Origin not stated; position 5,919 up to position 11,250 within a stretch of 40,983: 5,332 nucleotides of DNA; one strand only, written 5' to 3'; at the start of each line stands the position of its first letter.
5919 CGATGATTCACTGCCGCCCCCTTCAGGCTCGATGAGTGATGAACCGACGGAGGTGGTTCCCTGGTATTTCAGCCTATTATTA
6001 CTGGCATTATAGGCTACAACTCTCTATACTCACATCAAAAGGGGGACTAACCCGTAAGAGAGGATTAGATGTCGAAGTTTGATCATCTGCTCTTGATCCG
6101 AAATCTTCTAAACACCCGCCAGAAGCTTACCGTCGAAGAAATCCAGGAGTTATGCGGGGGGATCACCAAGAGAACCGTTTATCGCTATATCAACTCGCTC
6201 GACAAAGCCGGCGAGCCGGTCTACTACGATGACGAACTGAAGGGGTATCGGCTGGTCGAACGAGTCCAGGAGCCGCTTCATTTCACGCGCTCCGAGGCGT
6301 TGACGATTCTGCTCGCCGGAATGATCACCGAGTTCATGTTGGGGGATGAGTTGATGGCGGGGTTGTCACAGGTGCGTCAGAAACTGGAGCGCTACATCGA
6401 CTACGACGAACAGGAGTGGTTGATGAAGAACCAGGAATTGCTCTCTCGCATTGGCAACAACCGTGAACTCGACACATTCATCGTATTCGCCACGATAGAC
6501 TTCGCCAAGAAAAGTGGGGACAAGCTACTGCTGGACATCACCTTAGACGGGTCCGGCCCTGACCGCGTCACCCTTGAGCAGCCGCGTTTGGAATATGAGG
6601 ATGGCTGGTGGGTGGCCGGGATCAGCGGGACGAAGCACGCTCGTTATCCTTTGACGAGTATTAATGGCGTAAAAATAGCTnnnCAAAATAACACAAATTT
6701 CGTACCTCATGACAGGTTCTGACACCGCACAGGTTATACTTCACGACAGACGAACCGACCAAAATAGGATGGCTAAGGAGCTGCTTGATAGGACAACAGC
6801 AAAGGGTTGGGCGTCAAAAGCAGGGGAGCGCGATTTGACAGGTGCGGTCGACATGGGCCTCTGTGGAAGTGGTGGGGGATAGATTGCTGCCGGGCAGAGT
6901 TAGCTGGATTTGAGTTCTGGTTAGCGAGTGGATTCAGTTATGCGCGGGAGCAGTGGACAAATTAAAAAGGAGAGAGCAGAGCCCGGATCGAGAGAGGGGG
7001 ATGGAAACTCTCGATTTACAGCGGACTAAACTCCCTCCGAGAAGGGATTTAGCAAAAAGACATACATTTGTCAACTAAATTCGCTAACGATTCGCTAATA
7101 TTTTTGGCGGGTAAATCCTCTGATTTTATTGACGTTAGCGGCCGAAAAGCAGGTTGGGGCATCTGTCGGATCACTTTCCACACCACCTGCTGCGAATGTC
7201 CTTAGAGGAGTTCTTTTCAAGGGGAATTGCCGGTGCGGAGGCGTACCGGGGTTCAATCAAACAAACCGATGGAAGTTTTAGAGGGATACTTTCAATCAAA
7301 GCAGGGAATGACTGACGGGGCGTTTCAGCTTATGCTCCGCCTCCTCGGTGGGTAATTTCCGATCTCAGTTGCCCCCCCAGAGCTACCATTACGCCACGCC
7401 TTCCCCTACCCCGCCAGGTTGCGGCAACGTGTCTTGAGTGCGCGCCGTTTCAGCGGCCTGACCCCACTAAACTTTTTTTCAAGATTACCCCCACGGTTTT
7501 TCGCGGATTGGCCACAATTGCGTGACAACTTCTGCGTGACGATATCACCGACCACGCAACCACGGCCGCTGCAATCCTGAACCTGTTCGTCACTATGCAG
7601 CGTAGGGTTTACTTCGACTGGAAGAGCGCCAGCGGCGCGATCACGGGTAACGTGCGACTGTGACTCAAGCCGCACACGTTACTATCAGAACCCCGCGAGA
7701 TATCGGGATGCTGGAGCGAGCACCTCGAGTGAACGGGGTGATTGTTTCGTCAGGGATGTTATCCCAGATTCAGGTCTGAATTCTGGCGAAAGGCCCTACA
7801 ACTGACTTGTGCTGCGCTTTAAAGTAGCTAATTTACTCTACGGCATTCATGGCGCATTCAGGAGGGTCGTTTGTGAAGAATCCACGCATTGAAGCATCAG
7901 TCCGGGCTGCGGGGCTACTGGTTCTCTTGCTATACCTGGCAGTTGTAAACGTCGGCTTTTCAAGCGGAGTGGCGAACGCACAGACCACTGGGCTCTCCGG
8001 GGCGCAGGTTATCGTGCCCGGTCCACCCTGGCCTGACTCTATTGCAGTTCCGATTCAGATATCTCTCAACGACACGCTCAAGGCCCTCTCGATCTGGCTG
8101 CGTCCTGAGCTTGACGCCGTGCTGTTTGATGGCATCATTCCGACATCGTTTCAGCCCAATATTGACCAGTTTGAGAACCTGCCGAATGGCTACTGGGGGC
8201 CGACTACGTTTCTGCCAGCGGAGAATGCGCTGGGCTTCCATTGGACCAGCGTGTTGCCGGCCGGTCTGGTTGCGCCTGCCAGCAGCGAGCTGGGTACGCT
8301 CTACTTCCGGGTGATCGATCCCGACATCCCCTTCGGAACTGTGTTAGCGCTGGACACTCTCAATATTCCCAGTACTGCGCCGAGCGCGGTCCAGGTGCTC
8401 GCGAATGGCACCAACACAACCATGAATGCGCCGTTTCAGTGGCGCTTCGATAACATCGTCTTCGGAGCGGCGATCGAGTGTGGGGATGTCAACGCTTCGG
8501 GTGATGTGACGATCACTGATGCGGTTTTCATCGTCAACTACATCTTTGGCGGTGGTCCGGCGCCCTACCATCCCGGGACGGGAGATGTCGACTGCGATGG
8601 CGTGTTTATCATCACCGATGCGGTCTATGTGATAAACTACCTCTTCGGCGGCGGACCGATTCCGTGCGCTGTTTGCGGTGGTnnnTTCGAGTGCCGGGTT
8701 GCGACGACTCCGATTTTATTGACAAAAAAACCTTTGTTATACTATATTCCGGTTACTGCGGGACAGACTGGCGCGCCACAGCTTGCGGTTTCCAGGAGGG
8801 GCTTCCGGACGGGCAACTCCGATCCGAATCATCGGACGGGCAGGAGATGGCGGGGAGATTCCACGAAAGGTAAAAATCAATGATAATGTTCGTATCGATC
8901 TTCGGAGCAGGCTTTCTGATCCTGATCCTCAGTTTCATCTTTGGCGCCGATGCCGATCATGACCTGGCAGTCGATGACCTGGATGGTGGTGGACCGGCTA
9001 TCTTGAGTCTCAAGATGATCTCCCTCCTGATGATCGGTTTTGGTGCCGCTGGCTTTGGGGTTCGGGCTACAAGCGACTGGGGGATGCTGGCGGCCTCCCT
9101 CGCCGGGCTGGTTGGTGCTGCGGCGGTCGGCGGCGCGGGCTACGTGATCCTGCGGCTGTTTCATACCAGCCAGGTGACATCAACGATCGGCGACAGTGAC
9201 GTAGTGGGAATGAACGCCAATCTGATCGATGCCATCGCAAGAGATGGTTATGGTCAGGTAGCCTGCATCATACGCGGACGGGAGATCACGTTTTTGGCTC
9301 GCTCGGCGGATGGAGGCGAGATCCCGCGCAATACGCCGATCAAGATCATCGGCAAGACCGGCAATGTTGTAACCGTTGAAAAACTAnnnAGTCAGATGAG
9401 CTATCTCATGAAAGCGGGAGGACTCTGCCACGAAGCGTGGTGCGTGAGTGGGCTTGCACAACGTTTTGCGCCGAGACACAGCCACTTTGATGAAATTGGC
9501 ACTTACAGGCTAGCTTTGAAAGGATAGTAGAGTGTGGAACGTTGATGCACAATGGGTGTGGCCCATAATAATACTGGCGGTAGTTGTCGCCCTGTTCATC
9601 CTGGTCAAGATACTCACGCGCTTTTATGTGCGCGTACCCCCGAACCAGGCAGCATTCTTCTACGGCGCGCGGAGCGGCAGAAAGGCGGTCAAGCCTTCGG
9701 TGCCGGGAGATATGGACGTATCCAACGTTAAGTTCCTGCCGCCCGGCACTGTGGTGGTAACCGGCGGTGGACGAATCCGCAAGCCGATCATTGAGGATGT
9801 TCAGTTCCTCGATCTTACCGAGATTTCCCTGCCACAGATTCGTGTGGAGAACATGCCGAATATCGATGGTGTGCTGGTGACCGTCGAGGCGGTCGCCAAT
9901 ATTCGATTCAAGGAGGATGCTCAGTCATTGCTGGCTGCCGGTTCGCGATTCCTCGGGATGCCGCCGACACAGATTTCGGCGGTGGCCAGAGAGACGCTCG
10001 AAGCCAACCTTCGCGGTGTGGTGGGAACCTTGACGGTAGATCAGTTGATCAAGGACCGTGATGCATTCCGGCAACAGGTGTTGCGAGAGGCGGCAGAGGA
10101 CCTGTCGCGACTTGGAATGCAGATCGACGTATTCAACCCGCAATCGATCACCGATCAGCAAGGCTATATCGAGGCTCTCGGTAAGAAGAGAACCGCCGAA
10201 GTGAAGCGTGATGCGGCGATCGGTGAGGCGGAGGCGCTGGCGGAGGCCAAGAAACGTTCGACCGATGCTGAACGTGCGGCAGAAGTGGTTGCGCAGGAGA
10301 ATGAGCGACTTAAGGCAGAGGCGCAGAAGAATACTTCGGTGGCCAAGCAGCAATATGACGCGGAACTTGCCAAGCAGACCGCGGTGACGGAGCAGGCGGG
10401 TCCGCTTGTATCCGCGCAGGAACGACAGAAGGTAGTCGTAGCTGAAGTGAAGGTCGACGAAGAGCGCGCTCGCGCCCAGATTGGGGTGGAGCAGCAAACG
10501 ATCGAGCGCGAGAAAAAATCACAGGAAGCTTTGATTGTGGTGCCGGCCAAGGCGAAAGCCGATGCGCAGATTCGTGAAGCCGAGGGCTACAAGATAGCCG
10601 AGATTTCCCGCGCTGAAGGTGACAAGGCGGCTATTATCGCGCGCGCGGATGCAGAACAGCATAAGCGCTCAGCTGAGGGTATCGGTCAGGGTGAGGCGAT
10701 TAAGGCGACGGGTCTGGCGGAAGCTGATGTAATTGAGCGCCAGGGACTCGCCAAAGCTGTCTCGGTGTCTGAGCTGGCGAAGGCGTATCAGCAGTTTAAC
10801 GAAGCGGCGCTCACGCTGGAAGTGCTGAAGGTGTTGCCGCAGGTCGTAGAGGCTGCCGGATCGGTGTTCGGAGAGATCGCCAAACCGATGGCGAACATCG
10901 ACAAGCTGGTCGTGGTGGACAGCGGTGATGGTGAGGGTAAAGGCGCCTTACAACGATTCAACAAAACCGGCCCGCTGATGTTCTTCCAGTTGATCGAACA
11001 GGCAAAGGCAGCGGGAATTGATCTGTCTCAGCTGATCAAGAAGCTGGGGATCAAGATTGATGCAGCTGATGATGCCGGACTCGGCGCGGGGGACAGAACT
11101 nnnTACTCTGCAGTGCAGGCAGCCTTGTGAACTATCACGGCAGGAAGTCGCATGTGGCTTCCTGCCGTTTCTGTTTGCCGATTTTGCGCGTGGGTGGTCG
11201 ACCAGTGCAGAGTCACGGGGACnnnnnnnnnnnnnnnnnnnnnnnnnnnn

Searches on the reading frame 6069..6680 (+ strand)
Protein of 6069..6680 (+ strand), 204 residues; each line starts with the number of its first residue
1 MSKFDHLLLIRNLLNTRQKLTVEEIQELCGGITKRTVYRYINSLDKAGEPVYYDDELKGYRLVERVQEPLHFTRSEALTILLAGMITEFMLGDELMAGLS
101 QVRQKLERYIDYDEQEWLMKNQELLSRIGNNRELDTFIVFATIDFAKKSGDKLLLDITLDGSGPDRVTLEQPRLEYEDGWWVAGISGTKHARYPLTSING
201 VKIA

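Call 6: search_protein_families(library=pfam, proteins=[window:6069-6680:+], max_evalue=0.001)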
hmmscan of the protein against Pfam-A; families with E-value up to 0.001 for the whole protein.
window:6069-6680:+ (204 aa): 2 families
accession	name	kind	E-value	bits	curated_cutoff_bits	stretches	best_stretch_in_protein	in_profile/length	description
PF08279.18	HTH_11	-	6.6e-06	26.3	25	1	9-61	5-55/55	HTH domain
PF19187.6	HTH_PafC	-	0.00097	19.4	32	0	7-107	6-114/115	PafC helix-turn-helix domain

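Call 27: search_protein_families(library=ncbifam, proteins=[window:6069-6680:+], max_evalue=1)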
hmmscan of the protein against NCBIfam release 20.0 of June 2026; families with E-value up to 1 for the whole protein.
window:6069-6680:+ (204 aa): 0 families

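Call 48: list_cluster_members(proteins=[P0001, P0008, window:6069-6680:+, window:5734-6009:+])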
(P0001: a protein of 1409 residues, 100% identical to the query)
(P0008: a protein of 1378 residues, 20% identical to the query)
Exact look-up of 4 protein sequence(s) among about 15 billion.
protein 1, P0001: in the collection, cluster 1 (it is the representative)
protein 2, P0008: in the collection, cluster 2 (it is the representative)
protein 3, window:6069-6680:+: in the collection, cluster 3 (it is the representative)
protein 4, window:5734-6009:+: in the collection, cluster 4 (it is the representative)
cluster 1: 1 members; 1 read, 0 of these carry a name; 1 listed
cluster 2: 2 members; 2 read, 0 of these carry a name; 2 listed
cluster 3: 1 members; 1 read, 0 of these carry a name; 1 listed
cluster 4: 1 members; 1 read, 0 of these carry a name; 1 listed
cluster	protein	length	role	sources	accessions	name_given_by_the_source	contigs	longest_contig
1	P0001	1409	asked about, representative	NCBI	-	-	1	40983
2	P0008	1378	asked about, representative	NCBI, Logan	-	-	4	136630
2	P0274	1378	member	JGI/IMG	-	-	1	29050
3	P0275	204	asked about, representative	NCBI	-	-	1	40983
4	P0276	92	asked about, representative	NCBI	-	-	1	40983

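Call 66: search_solved_structures(query=A5, max_evalue=1, show_alignments=1)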
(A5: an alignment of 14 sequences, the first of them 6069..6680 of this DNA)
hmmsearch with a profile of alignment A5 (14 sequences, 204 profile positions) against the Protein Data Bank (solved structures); distinct sequences matched with E-value up to 1: 9.
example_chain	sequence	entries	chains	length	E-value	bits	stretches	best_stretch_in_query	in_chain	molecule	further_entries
3r4k_A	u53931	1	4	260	0.041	17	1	1-94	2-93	Transcriptional regulator, IclR family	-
7pt0_A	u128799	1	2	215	0.066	16.3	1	21-51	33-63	TetR family transcriptional regulator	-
4cgr_A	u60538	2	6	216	0.066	16.3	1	21-51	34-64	PUTATIVE TETR-FAMILY TRANSCRIPTIONAL REGULATOR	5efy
8k9i_C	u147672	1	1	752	0.087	15.9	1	8-43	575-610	Cullin-3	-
8h34_M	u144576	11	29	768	0.09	15.9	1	8-43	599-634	Cullin-3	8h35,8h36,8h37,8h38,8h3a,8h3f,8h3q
8k8t_C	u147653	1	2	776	0.091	15.9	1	8-43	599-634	Cullin-3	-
9q3e_L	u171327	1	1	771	0.091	15.9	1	8-43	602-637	Cullin-3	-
8gq6_C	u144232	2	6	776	0.092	15.8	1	8-43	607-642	Cullin-3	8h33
8x0a_A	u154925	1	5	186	0.75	12.8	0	19-40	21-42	Putative mycofactocin biosynthesis transcriptional regulator MftR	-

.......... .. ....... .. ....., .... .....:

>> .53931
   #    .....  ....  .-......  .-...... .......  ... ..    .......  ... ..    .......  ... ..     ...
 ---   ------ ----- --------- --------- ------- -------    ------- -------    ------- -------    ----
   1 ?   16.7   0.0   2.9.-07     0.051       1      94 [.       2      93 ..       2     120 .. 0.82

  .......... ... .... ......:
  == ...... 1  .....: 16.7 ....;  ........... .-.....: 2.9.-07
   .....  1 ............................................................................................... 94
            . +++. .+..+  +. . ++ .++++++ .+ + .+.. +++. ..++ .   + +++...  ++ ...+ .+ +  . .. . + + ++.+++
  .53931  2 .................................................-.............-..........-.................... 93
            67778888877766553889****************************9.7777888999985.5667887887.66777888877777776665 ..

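Call 67: search_protein_families(library=pfam, alignment_id=A5, max_evalue=0.1)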
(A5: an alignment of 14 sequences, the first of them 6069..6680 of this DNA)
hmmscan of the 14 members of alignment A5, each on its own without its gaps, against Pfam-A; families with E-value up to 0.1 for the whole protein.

A. member 1, window:6069-6680:+ (204 aa): 9 families
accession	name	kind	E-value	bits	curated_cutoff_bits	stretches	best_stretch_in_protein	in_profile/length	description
PF08279.18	HTH_11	-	6.6e-06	26.3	25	1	9-61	5-55/55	HTH domain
PF19187.6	HTH_PafC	-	0.00097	19.4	32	1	7-107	6-114/115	PafC helix-turn-helix domain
PF13384.12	HTH_23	-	0.001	19.3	24.6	1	15-45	13-42/50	Homeodomain-like domain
PF12728.13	HTH_17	-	0.0041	17.8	27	1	20-43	2-24/51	Helix-turn-helix domain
PF01381.28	HTH_3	-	0.014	15.9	23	1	10-43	1-32/55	Helix-turn-helix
PF08220.18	HTH_DeoR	-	0.014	15.6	21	1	10-48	5-42/57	DeoR-like helix-turn-helix domain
PF12840.13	HTH_20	-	0.026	15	27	1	13-48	13-46/51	Helix-turn-helix domain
PF14493.12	HTH_40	-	0.028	15.2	27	0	17-59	10-51/89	Helix-turn-helix domain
PF13730.12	HTH_36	-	0.065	13.5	25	0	21-48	27-53/55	Helix-turn-helix domain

B. families by the number of members that match (of 14 scanned): 43 families (the first 25 are shown)
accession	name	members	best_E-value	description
PF08279.18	HTH_11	14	2.1e-09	HTH domain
PF08220.18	HTH_DeoR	9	2.1e-05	DeoR-like helix-turn-helix domain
PF13384.12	HTH_23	8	4.5e-05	Homeodomain-like domain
PF19187.6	HTH_PafC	6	1.1e-06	PafC helix-turn-helix domain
PF09339.16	HTH_IclR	6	3.2e-05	IclR helix-turn-helix domain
PF13551.12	HTH_29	6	4.8e-05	Winged helix-turn helix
PF13412.12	HTH_24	5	0.0037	Winged helix-turn-helix DNA-binding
PF12840.13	HTH_20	5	0.0082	Helix-turn-helix domain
PF01978.25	TrmB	4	0.00013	Sugar-specific transcriptional regulator TrmB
PF13730.12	HTH_36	4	0.002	Helix-turn-helix domain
PF21476.4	PF0610-like_N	4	0.0023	PF0610-like, N-terminal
PF25213.1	HVO_A0261_N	4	0.0069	HVO_A0261 N-terminal domain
PF02796.21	HTH_7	3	0.00083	Helix-turn-helix domain of resolvase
PF13613.12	HTH_Tnp_4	3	0.0011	Helix-turn-helix of DDE superfamily endonuclease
PF14493.12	HTH_40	3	0.01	Helix-turn-helix domain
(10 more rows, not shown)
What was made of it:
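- On HTH-WYL transcription regulators (partner gene 6069-6683): HTH_11 in 14 of 14 members and HTH_PafC in 6 of 14 (call 67).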

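Call 71: find_homologous_proteins(query=A5, max_evalue=0.00001)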
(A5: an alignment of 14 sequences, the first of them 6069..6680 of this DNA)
Query A5 (14 sequences) (204 aa, profile of the alignment): 15 proteins with E <= 0.00001 among 5541 candidates.
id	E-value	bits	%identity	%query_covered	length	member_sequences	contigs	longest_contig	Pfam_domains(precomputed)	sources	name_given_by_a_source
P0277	2.6e-68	248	27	100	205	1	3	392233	PF08279.19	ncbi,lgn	-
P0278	3.3e-64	235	29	99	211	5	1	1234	-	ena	-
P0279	4.2e-61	224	29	100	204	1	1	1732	PF08279.19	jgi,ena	-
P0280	5.6e-60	221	30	100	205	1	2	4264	PF08279.19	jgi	-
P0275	9.1e-58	214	100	100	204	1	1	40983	PF08279.19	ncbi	-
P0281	1.1e-57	213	40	32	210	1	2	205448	PF08279.19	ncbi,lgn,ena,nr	ncbi:MAG: HTH domain-containing protein [candidate division Zixibacteria bacterium]|nr:HTH domain-co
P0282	2.1e-54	203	27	97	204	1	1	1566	PF08279.19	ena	-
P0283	3.8e-54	202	49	32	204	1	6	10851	-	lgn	-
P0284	6.1e-47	178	73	100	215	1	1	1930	-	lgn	-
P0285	9.0e-47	178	73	100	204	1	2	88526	PF08279.19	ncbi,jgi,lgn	jgi:hypothetical protein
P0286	9.6e-47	178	23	90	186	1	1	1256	-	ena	-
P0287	2.2e-38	150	24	97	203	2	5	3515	-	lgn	-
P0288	1.2e-34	138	32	88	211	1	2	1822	PF08279.19,PF19187.7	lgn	-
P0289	9.5e-8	50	23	36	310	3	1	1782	PF08279.19,PF13280.13,PF25583.2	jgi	-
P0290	2.6e-7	49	31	30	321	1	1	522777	PF08279.19,PF13280.13,PF25583.2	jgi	jgi:predicted DNA-binding transcriptional regulator YafY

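Call 73: find_encoding_contigs(protein=P0285, flank=10000, max_places=3)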
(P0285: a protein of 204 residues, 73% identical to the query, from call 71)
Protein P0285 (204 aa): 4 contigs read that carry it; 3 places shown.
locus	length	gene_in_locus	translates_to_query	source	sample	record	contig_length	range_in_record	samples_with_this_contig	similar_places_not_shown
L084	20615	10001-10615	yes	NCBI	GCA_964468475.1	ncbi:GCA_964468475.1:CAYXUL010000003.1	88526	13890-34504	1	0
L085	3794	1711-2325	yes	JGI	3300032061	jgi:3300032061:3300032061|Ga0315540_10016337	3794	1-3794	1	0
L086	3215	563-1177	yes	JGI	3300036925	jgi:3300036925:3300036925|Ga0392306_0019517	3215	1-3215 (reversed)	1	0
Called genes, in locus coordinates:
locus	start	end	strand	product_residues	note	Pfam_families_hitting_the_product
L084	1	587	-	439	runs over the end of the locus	PF01134:GIDA (faint), PF01266:DAO (faint), PF02254:TrkA_N (faint), PF03486:HI0933_like (faint), PF07992:Pyr_redox_2, PF13454:NAD_binding_9 (faint), PF00070:Pyr_redox, PF22366:NDH2_C, +2 more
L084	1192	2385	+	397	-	PF04055:Radical_SAM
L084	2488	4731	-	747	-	PF17900:Peptidase_M1_N, PF01433:Peptidase_M1, PF05345:He_PIG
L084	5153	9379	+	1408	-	PF00069:Pkinase, PF07714:PK_Tyr_Ser-Thr, PF01590:GAF, PF13185:GAF_2, PF00158:Sigma54_activat, PF14532:Sigma54_activ_2, PF25601:AAA_lid_14, PF02954:HTH_8, +8 more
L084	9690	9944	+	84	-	-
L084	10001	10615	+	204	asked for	PF08279:HTH_11 (weak)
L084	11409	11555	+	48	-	-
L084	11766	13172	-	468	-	PF00133:tRNA-synt_1 (faint), PF01406:tRNA-synt_1e, PF01921:tRNA-synt_1f (faint), PF09334:tRNA-synt_1g (faint), PF09190:DALR_2, PF23493:CysS_C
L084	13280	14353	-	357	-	PF27529:AMPT (weak), PF05343:Peptidase_M42, PF01546:Peptidase_M20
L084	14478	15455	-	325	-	PF01820:Dala_Dala_lig_N, PF02786:CPSase_L_D2 (weak), PF02222:ATP-grasp (weak), PF07478:Dala_Dala_lig_C, PF13535:ATP-grasp_4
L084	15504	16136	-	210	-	PF09335:VTT_dom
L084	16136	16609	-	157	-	PF02542:YgbB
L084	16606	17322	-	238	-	PF01128:IspD, PF02348:CTP_transf_3 (faint), PF12804:NTP_transf_3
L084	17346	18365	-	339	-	PF02547:Queuosine_synth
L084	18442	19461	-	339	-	PF05496:RuvB_N, PF00004:AAA, PF07728:AAA_5 (faint), PF17864:AAA_lid_4, PF05491:WHD_RuvB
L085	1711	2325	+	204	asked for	PF08279:HTH_11 (weak)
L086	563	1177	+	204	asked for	PF08279:HTH_11 (weak)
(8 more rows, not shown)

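Call 85: predict_structure(alignment_id=A6)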
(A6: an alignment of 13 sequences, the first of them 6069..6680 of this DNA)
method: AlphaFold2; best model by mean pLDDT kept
length: 204 residues; sequences in the alignment: 13
mean_pLDDT: 88.0   pTM: 0.60
mean pLDDT of the five models: 88.0, 87.9, 87.5, 87.2, 85.9
residues with pLDDT >= 90: 103; 70-90: 94; 50-70: 7; < 50: 0
segments of 3 or more residues with pLDDT < 50: none
pLDDT, mean of each block of 10 residues (from residue 1): 89 86 94 95 87 91 67 86 88 76 87 89 86 87 90 92 89 94 94 92 89
secondary structure, 60 per line:
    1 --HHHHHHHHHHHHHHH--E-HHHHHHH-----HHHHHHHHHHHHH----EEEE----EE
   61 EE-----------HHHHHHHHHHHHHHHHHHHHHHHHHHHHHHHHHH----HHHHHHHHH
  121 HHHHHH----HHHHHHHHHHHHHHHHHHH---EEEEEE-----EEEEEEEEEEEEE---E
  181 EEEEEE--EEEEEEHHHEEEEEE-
elements in order: H3-17 H22-28 H34-46 E51-54 E59-62 H74-107 H112-126 H131-149 E153-158 E164-176 E180-186 E189-194 E198-203
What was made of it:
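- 6069..6683 (+): 204-aa transcription regulator: winged HTH (HTH_11/PafC-type), a three-helix linker and an Sm-like WYL-type beta-barrel. It has no WCX domain. AF2 pLDDT 88 (call 85).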

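Call 89: fold_search(model_id=the predicted structure, library=pdb)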
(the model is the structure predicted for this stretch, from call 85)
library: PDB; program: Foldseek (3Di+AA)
matches with E <= 10: 954; with E <= 0.001: 25
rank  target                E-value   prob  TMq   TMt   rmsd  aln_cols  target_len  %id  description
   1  9fnd_Y                1.4e-06  1.00  0.32  0.21  17.1       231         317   16  Transcriptional activator PafBC bound to mycobacterial RNA polymerase (released 2025-02-12)
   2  8tp8_B                2.5e-06  1.00  0.31  0.20  18.2       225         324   16  Structure of the C. crescentus WYL-activator, DriD, bound to ssDNA and cognate DNA (released 2023-11-29)
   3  9pfv_Q                3.2e-06  1.00  0.30  0.21  18.2       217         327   16  The cryo-EM structure of C. crescentus DriD-ssDNA-RNAP-Sigma73-CCNA_03891/CCNA_01149 promoter transcription activation (released 2026-02-25)
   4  8tpk_A                3.2e-06  1.00  0.28  0.19  13.4       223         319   16  P6522 crystal form of C. crescentus DriD-ssDNA-DNA complex (released 2023-11-29)
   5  9pfq_Q                4.1e-06  1.00  0.30  0.21  18.0       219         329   17  The cryo-EM structure of C. crescentus DriD-ssDNA-RNAP-Sigma73-bapE promoter transcription activation complex (released 2026-02-25)
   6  8tp8_D                4.3e-06  1.00  0.31  0.20  13.6       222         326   18  Structure of the C. crescentus WYL-activator, DriD, bound to ssDNA and cognate DNA (released 2023-11-29)
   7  8tpk_B                7.4e-06  1.00  0.29  0.19  18.2       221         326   16  P6522 crystal form of C. crescentus DriD-ssDNA-DNA complex (released 2023-11-29)
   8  8tp8_A                8.4e-06  1.00  0.31  0.20  13.7       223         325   16  Structure of the C. crescentus WYL-activator, DriD, bound to ssDNA and cognate DNA (released 2023-11-29)
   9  7tb5                  3.2e-05  1.00  0.31  0.25  12.5       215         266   12  Structure of P. aeruginosa PA17 CapW (released 2022-01-19)
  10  6sj9_B                5.9e-05  1.00  0.31  0.12  15.0       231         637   18  Proteasome accessory factor B/C (PafBC) of Arthrobacter aurescens (released 2019-10-16)
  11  7qfz_C                7.1e-05  1.00  0.31  0.22  12.8       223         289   15  BrxR, a WYL-domain containing transcriptional regulator (released 2022-05-18)
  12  9fnd_X                7.1e-05  1.00  0.28  0.18  11.3       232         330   18  Transcriptional activator PafBC bound to mycobacterial RNA polymerase (released 2025-02-12)
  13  7qfz_B                1.1e-04  1.00  0.31  0.23  12.8       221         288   15  BrxR, a WYL-domain containing transcriptional regulator (released 2022-05-18)
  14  7qfz_G                1.2e-04  1.00  0.30  0.22  12.7       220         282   14  BrxR, a WYL-domain containing transcriptional regulator (released 2022-05-18)
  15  6sj9_A                1.3e-04  1.00  0.31  0.12  15.2       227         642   20  Proteasome accessory factor B/C (PafBC) of Arthrobacter aurescens (released 2019-10-16)
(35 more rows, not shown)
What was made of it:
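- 6069..6683 (+): Best Foldseek matches are PafBC, DriD, CapW and BrxR, and Hfq for the barrel (call 89).
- On HTH-WYL transcription regulators (partner gene 6069-6683): The five-strand barrel at residues 153-203 matches the WYL domains of DriD, PafBC, CapW and BrxR, and also Hfq (calls 85, 89).
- Closest known: HTH-WYL regulators PafBC, DriD, CapW, BrxR. Same: These are the best structural matches (call 89).
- Tried and rejected: It was resolved by structure prediction and fold search (calls 85, 89).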

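Call 97: search_protein_families(library=padloc, proteins=[window:6069-6680:+], max_evalue=0.01)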
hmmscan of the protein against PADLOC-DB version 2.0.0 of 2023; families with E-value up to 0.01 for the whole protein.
window:6069-6680:+ (204 aa): 3 families
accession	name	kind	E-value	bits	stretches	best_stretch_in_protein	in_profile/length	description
PDLC01457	WYL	-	3.5e-16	57.5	1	3-119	2-107/229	"CAS-I,CAS-II,CAS-III,CAS-IV,CAS-V,CAS-VI; associated_signaling"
PDLC04133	mad1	-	0.00069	17.9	1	17-65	3-44/60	mads_1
PDLC01438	Csa3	-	0.0091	14.1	0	10-86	153-209/305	"CAS-I,CAS-II,CAS-III,CAS-IV,CAS-V,CAS-VI; associated_signaling"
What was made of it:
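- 6069..6683 (+): PADLOC WYL model E 3.5e-16 (call 97).
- On HTH-WYL transcription regulators (partner gene 6069-6683): PADLOC WYL model E 3.5e-16 over residues 3-119 (call 97).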

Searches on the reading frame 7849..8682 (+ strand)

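Call 6: search_protein_families(library=pfam, proteins=[window:7849-8682:+], max_evalue=0.001)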
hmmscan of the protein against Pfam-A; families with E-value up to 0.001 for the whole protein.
window:7849-8682:+ (278 aa): 1 family
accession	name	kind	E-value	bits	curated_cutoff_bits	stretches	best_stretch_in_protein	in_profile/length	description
PF00404.24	Dockerin_1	-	3e-08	34.2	22.9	1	212-265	2-56/57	Dockerin type I domain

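Call 97: search_protein_families(library=padloc, proteins=[window:7849-8682:+], max_evalue=0.01)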
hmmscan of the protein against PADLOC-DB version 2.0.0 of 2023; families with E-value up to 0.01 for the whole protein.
window:7849-8682:+ (278 aa): 0 families

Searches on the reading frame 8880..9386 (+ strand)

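Call 6: search_protein_families(library=pfam, proteins=[window:8880-9386:+], max_evalue=0.001)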
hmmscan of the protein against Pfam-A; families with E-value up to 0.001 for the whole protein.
window:8880-9386:+ (169 aa): 1 family
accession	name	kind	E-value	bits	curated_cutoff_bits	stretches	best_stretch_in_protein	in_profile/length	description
PF01957.25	NfeD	-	0.00014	22.4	29.1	1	108-168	4-57/57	NfeD-like C-terminal, partner-binding domain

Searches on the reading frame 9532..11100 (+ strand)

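Call 6: search_protein_families(library=pfam, proteins=[window:9532-11100:+], max_evalue=0.001)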
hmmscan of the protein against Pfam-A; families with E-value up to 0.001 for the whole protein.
window:9532-11100:+ (523 aa): 1 family
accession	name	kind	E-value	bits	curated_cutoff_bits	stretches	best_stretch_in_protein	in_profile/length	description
PF01145.31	Band_7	-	6.2e-21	75.7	23.6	1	35-237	3-176/176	SPFH domain / Band 7 family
